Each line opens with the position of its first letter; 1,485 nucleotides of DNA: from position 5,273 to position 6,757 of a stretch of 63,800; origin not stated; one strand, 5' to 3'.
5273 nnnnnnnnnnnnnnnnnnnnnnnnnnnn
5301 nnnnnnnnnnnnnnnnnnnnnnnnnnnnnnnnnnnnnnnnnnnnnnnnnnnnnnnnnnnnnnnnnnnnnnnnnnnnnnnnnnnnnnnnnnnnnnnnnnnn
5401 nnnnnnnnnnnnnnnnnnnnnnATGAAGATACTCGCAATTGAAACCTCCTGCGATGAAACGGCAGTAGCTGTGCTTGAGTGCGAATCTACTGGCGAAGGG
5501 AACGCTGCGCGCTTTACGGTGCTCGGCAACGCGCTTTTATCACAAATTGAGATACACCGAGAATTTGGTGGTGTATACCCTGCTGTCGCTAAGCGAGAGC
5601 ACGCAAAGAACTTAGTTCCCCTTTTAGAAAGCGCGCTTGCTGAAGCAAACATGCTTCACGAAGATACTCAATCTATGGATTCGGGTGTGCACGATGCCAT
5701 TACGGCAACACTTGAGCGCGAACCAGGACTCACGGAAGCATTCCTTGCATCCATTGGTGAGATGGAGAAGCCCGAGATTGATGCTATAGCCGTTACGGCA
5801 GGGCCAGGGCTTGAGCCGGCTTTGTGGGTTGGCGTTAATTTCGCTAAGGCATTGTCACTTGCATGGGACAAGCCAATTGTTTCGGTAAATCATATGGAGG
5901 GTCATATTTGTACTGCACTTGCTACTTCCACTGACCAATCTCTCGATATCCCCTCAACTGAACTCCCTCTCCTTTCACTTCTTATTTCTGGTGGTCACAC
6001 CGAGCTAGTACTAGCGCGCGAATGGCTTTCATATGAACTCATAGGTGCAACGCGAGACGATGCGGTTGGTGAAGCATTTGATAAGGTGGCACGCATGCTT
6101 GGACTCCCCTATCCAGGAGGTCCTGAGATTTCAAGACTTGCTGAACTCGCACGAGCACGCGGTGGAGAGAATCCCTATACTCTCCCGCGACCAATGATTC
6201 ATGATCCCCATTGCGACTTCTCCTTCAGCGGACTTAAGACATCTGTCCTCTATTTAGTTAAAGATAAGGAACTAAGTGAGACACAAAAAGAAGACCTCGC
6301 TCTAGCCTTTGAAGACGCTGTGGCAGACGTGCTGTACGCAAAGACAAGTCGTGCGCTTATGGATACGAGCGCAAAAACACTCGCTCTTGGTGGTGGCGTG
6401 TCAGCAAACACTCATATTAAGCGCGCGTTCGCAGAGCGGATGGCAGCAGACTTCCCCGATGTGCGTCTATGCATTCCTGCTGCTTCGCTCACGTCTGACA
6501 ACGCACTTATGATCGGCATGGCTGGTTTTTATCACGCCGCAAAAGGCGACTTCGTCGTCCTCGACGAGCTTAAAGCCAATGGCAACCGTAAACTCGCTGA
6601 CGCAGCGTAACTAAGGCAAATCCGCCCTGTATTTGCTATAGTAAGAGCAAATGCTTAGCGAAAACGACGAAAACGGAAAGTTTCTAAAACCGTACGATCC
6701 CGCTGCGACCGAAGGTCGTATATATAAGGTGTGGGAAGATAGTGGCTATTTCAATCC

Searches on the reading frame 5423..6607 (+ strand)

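Call 79: search_protein_families(library=pfam, max_evalue=0.001, proteins=[window:5423-6607:+])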
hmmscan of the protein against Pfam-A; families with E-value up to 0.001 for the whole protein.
window:5423-6607:+ (395 aa): 2 families
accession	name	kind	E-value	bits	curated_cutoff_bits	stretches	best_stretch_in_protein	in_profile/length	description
PF00814.31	TsaD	-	2e-80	270.7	24.8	2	107-365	40-263/264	tRNA N6-adenosine threonylcarbamoyltransferase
PF22521.2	HypF_C_2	-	5.9e-05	23.4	27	1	275-343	153-220/241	Carbamoyltransferase, Kae1-like Domain, second subdomain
